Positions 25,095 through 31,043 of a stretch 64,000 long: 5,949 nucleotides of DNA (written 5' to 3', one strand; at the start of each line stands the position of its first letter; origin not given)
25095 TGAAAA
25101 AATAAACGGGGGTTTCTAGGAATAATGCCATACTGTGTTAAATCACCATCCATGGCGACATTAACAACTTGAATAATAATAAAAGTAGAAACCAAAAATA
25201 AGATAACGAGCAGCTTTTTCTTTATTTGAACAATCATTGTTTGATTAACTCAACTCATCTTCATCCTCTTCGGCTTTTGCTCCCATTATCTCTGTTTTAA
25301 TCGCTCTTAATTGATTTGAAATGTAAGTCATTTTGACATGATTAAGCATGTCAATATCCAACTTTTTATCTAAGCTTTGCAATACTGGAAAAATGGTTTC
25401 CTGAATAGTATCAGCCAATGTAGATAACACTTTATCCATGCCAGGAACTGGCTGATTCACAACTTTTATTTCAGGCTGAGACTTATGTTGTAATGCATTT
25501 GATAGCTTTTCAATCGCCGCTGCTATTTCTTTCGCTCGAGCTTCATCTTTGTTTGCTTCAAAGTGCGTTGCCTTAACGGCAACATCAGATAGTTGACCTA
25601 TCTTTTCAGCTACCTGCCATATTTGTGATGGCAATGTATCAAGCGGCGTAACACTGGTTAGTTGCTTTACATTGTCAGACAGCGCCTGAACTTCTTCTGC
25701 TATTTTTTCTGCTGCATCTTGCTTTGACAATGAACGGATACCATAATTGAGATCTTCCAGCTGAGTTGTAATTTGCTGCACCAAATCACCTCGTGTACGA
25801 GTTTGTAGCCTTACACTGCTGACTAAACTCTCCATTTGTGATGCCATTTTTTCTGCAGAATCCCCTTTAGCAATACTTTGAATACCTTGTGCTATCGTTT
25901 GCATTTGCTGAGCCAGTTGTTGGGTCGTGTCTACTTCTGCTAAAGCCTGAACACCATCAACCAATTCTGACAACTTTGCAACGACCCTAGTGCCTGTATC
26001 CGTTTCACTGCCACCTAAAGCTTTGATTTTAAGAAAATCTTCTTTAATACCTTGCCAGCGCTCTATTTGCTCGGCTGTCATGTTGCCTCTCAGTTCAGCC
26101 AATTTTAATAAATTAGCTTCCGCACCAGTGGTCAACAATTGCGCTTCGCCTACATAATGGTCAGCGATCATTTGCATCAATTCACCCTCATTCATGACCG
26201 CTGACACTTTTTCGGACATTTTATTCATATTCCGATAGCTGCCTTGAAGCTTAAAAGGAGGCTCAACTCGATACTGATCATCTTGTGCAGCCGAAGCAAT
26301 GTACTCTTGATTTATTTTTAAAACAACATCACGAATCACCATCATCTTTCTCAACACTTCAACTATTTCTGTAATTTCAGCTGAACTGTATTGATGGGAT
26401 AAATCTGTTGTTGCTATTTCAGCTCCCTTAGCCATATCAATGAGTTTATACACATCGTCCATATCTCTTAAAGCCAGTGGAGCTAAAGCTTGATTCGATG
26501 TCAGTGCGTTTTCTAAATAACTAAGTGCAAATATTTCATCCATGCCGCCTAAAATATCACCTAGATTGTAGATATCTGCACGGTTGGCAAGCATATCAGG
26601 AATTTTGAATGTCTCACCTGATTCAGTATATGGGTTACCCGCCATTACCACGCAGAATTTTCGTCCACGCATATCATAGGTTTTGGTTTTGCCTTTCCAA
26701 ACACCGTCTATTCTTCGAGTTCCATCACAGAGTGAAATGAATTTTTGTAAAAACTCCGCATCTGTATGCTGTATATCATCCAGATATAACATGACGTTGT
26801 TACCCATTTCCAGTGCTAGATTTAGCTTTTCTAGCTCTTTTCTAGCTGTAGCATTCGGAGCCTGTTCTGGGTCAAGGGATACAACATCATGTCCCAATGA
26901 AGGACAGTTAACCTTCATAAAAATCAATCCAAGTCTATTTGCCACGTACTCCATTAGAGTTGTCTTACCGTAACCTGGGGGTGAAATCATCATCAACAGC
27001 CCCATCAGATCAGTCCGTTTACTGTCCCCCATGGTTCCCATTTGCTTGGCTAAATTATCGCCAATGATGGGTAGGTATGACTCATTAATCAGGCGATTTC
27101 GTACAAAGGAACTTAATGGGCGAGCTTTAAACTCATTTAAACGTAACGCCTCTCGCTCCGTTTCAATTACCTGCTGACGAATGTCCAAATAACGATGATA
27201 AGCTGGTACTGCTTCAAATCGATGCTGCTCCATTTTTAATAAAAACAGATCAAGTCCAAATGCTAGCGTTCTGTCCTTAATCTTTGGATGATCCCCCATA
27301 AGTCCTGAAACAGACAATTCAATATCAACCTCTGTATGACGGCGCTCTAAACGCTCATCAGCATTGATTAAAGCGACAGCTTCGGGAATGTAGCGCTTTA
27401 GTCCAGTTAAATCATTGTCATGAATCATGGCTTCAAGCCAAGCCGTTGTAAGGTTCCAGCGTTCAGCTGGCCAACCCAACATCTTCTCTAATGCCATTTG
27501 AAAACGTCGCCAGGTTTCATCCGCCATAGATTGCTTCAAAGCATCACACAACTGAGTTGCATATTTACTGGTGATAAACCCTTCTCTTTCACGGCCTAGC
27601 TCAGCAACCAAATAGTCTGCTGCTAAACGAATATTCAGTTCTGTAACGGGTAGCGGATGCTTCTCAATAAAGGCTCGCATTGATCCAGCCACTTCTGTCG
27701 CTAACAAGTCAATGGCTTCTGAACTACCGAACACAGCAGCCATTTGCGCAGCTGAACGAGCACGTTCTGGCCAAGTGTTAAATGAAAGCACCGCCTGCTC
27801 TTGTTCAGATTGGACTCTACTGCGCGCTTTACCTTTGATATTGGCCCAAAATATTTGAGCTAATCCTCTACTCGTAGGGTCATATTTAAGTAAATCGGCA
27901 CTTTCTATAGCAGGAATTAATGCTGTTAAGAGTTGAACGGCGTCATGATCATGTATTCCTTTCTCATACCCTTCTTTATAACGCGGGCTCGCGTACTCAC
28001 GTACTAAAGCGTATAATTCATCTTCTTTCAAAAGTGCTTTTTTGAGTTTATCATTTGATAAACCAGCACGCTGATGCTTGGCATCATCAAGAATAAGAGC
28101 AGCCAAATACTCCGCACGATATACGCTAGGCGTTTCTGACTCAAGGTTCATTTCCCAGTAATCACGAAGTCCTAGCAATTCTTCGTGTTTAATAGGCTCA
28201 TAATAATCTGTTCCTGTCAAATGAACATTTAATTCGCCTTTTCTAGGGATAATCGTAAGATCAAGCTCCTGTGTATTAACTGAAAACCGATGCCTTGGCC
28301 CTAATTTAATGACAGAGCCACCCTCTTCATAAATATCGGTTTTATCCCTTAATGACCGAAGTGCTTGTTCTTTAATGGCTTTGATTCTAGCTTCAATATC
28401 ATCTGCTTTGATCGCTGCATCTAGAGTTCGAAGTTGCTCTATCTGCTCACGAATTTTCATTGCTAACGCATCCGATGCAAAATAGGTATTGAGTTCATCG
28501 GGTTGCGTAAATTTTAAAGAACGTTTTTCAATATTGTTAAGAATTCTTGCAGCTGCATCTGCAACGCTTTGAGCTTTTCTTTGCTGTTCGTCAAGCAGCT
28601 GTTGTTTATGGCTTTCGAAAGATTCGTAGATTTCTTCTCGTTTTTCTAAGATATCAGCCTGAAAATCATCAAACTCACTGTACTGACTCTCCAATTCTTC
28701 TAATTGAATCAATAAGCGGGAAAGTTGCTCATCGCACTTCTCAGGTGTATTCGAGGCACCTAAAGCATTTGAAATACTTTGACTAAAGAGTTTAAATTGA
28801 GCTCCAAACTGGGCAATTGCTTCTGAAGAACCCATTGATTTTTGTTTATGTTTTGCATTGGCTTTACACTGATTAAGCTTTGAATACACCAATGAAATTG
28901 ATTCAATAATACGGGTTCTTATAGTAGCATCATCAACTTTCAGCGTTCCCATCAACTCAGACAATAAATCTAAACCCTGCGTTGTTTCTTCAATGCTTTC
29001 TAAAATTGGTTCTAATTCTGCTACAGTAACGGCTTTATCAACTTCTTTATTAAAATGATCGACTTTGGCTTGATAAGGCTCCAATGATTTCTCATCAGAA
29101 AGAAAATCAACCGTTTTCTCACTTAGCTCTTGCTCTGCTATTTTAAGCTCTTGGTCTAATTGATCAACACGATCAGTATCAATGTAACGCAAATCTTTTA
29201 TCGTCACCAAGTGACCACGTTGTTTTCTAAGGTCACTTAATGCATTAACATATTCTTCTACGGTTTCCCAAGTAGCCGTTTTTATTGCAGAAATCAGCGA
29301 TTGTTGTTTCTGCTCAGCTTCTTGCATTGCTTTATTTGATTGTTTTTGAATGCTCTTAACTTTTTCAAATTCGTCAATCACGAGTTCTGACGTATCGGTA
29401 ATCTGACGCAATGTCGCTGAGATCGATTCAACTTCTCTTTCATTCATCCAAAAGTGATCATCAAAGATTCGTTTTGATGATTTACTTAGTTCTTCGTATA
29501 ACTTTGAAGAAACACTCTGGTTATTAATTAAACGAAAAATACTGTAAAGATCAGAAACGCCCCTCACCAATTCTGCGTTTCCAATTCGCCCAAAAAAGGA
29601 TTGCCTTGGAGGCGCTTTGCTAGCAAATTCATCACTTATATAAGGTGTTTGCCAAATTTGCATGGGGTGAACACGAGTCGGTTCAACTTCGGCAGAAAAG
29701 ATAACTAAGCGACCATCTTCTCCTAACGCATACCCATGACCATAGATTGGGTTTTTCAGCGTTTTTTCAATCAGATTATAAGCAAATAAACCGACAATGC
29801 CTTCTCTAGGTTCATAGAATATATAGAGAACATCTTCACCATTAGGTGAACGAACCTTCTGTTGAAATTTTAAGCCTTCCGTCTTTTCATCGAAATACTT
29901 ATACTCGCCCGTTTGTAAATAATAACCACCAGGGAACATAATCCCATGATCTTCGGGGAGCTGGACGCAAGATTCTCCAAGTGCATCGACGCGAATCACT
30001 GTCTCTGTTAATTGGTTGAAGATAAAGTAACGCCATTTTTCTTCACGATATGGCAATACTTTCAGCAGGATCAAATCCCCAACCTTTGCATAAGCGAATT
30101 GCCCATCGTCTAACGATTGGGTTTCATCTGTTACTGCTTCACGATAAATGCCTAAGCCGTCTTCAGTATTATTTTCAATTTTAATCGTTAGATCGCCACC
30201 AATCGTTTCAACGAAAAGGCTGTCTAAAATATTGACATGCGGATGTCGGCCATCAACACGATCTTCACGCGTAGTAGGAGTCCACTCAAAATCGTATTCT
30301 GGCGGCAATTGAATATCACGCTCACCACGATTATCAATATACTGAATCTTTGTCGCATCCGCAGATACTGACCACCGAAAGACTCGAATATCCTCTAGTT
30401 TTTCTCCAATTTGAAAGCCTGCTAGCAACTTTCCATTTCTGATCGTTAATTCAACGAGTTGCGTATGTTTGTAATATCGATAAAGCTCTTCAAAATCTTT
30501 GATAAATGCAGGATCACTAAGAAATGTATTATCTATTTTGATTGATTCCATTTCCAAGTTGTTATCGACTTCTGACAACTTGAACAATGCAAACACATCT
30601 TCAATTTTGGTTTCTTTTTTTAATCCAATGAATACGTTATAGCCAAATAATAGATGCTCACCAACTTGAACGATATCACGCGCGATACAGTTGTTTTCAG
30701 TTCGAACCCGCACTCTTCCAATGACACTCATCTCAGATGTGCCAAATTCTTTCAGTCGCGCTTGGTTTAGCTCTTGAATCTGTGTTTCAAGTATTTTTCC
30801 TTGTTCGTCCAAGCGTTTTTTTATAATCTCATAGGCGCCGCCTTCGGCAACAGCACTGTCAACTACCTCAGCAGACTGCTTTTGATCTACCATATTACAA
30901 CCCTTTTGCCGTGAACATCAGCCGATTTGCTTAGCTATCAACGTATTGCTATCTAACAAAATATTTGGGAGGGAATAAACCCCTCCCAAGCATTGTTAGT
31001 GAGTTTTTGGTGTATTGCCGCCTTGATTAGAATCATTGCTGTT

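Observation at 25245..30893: Giant ATPase: a single AAA-type P-loop core buried between ~1250 aa of N-terminal beta-rich plus coiled-coil sequence and ~450 aa of C-terminal coiled-coil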

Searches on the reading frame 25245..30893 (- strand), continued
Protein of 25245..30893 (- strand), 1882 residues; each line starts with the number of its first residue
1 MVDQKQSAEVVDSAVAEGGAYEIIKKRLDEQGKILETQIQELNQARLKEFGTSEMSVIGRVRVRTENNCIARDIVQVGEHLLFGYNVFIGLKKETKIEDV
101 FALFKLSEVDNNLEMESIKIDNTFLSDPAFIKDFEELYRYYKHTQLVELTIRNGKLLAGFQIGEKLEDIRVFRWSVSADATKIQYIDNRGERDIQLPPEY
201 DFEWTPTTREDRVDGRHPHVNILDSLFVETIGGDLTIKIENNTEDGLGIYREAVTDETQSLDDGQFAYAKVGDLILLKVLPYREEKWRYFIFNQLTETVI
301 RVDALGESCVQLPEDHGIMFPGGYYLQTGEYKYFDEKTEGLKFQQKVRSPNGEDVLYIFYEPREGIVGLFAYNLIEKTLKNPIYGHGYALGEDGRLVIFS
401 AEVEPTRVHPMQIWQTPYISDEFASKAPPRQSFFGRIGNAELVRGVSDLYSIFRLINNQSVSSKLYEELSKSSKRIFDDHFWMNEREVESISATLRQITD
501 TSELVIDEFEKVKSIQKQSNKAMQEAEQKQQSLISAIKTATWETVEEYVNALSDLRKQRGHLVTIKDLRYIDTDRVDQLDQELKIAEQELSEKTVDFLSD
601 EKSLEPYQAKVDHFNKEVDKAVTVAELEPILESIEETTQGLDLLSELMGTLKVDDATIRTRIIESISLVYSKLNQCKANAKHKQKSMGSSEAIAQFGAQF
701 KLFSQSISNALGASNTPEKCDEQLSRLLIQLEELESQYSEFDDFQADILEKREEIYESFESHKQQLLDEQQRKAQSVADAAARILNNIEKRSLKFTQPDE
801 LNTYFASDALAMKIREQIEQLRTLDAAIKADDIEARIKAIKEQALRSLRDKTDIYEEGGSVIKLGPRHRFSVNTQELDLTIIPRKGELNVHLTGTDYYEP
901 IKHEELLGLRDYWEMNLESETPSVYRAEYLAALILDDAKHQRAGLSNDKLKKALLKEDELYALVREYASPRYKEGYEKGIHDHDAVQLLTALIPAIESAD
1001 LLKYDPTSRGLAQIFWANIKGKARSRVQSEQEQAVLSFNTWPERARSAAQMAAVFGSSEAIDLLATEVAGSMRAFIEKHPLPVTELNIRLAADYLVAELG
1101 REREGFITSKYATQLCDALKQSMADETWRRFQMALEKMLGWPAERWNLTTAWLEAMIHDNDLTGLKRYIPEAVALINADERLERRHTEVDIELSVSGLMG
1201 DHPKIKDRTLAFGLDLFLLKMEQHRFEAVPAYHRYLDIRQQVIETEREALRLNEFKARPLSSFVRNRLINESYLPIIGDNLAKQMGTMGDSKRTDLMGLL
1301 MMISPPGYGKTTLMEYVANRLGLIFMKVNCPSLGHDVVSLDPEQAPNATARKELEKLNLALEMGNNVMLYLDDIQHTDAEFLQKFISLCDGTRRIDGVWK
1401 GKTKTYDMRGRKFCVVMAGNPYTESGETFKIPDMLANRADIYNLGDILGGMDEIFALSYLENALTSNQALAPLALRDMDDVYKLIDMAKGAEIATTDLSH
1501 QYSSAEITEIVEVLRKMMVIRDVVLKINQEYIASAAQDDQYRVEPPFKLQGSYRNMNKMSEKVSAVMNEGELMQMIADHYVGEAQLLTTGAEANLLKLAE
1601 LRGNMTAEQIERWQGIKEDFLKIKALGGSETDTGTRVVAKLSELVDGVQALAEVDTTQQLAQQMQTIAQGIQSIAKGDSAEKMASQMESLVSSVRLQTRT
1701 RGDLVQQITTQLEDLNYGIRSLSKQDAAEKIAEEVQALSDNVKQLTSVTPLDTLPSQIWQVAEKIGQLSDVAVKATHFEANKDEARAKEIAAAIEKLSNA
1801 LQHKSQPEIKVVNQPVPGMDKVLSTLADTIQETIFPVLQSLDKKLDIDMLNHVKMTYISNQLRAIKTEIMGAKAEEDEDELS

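Call 92: search_protein_families(library=pfam, proteins=[L001:15289-15822:+, L015:15406-15954:+, L018:15434-15976:+, L022:15310-15858:+, L037:15513-16058:+, L011:7325-8014:+, L039:15393-16115:+, L026:5519-6511:+, L052:2737-3153:+, L044:8118-10139:+], max_evalue=0.01)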
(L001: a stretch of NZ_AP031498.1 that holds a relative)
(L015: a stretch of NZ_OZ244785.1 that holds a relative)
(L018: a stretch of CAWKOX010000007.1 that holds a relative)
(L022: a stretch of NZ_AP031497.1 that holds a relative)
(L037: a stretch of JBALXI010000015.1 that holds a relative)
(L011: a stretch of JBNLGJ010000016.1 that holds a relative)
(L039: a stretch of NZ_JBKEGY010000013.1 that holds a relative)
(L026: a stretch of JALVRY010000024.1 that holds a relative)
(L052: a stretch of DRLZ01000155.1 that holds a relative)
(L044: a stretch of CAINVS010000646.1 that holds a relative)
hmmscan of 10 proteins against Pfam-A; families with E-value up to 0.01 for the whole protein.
L001:15289-15822:+ (177 aa): 2 families
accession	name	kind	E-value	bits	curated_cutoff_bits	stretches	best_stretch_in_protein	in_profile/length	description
PF13453.11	Zn_ribbon_TFIIB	-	2.6e-08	33.6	22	2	65-105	1-38/41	Transcription factor zinc-finger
PF04981.18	NMD3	-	0.00056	19.9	24.9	1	63-135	13-82/243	NMD3 family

L015:15406-15954:+ (182 aa): 1 family
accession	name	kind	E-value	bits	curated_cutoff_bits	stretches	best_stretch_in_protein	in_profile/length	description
PF13453.11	Zn_ribbon_TFIIB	-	1.5e-09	37.6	22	2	2-31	1-28/41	Transcription factor zinc-finger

L018:15434-15976:+ (180 aa): 2 families
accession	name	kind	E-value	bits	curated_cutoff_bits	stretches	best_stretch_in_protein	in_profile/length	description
PF13453.11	Zn_ribbon_TFIIB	-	1.1e-10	41.2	22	2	2-43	1-40/41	Transcription factor zinc-finger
PF04981.18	NMD3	-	0.0049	16.9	24.9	0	66-133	11-74/243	NMD3 family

L022:15310-15858:+ (182 aa): 2 families
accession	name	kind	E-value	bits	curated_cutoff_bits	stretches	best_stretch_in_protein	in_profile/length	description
PF13453.11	Zn_ribbon_TFIIB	-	7.1e-09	35.4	22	1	2-43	1-40/41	Transcription factor zinc-finger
PF18410.7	BTHB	-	0.0081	16.5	25.6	0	99-143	26-65/72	Basic tilted helix bundle domain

L037:15513-16058:+ (181 aa): 1 family
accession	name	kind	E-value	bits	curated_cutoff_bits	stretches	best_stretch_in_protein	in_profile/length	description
PF13453.11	Zn_ribbon_TFIIB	-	6.3e-11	41.9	22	2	2-43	1-40/41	Transcription factor zinc-finger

L011:7325-8014:+ (229 aa): 3 families
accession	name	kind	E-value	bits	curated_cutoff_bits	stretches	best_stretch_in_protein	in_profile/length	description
PF13091.12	PLDc_2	-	4.2e-31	108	27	1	102-225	1-132/132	PLD-like domain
PF07894.18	SACK1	-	8.8e-07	29.2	21.4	1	173-227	218-271/274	Scaffolding anchor of CK1 domain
PF00614.28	PLDc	-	3.4e-06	27.3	21.9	1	174-195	5-26/28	Phospholipase D Active site motif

L039:15393-16115:+ (240 aa): 9 families
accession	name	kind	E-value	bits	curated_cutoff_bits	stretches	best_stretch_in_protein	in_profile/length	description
PF00106.31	adh_short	-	4.7e-37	127.8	26.6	1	3-182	1-190/195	short chain dehydrogenase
PF13561.12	adh_short_C2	-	2.7e-27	96.3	27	1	9-184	1-186/236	Enoyl-(Acyl carrier protein) reductase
PF01370.27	Epimerase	-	1.9e-08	34.4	20.9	1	5-181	1-178/240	NAD dependent epimerase/dehydratase family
PF13460.12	NAD_binding_10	-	3.6e-07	30.7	27.2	1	9-128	1-98/184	NAD(P)H-binding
PF08659.16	KR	-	0.0001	22.7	22.6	1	5-154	3-162/180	KR domain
PF02719.21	Polysacc_synt_2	-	0.00028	20.6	20.2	1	5-174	1-171/293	Polysaccharide biosynthesis protein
PF05368.20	NmrA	-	0.00065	19.8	27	1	1-68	1-70/298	NmrA-like family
PF04321.23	RmlD_sub_bind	-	0.001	18.6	27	1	4-88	2-68/287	RmlD substrate binding domain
PF23441.1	SDR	-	0.0011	18.8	27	0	110-180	130-200/258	SDR-like rossmann domain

L026:5519-6511:+ (330 aa): 0 families

L052:2737-3153:+ (138 aa): 1 family
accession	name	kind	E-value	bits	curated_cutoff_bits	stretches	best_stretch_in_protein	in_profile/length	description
PF12773.13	DZR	-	0.0094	16.5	27.3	0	56-89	13-39/45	Double zinc ribbon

L044:8118-10139:+ (673 aa): 3 families
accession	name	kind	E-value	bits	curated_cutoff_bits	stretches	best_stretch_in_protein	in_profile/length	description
PF00085.26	Thioredoxin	-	2.9e-05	24.4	23.5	1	578-668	4-99/103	Thioredoxin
PF13098.12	Thioredoxin_2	-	0.00016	22.4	27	0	590-668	4-102/104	Thioredoxin-like domain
PF07661.19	MORN_2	-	0.0013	19.2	29.6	0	59-71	6-18/22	MORN repeat variant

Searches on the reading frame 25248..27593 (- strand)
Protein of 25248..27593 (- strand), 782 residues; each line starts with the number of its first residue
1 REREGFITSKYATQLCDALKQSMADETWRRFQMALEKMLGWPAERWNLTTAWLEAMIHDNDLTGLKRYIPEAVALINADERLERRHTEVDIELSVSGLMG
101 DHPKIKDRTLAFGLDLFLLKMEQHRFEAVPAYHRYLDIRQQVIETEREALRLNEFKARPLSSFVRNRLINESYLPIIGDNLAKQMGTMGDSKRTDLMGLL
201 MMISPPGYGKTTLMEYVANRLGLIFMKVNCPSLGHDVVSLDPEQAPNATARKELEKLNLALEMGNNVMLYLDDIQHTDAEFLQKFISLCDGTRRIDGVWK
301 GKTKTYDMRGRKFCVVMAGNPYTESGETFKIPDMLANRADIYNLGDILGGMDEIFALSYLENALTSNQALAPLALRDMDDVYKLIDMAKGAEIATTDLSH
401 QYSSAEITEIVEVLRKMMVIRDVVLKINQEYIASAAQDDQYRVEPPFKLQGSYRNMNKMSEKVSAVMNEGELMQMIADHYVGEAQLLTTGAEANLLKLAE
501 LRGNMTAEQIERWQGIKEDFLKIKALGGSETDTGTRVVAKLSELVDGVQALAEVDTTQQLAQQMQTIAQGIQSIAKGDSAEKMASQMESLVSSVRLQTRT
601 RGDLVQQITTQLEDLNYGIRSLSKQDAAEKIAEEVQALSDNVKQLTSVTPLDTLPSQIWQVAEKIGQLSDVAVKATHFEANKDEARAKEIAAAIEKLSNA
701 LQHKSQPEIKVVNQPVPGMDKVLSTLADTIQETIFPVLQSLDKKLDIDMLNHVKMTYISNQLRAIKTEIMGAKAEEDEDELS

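Call 32: predict_structure(alignment_id=A2)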
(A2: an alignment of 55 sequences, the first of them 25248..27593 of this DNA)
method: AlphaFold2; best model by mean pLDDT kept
length: 782 residues; sequences in the alignment: 55
mean_pLDDT: 71.7   pTM: 0.40
mean pLDDT of the five models: 71.7, 66.0, 63.4, 60.5, 60.5
residues with pLDDT >= 90: 84; 70-90: 367; 50-70: 233; < 50: 98
segments of 3 or more residues with pLDDT < 50: 155-160, 189-198, 204-206, 333-351, 555-564, 576-579, 677-686, 701-718, 773-782
pLDDT, mean of each block of 10 residues (from residue 1): 65 91 93 91 91 94 87 84 71 80 84 77 85 90 84 55 55 62 57 45 54 78 86 83 87 89 83 83 77 62 69 72 58 45 40 63 81 84 91 89 90 91 80 67 74 72 88 86 67 83 85 85 66 59 65 46 53 49 64 66 76 77 77 84 69 62 73 56 51 63 38 41 61 61 67 77 74 46 35
secondary structure, 60 per line:
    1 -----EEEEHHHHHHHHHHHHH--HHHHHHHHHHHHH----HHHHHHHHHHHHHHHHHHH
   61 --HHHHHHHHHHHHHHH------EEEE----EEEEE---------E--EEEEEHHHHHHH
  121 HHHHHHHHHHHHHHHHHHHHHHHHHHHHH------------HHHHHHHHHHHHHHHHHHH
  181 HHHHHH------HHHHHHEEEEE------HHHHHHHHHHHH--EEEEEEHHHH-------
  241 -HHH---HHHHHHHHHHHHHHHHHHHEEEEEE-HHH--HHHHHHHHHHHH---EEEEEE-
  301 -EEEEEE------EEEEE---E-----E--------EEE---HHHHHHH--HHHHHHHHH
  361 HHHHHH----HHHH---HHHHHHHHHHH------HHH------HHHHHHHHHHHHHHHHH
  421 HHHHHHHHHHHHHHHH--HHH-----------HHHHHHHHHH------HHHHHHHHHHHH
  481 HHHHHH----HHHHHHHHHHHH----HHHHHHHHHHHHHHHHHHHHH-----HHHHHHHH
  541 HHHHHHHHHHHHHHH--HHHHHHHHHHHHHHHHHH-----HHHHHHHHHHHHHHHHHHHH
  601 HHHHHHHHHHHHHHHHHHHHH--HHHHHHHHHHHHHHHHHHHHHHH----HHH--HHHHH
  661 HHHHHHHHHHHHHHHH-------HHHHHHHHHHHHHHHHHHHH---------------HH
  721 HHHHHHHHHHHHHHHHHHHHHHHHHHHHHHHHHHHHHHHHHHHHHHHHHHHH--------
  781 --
elements in order (helices of 4 or more, strands of 3 or more residues): E6-9 H10-22 H25-37 H42-60 H63-77 E84-87 E92-96 E109-113 H114-149 H162-186 H193-198 E199-203 H210-221 E224-229 H230-233 H248-266 E267-272 H279-290 E294-299 E302-307 E314-318 E337-339 H343-349 H352-366 H371-374 H378-388 H404-436 H453-462 H469-486 H491-502 H507-527 H533-555 H558-575 H581-621 H624-646 H656-676 H684-703 H719-772
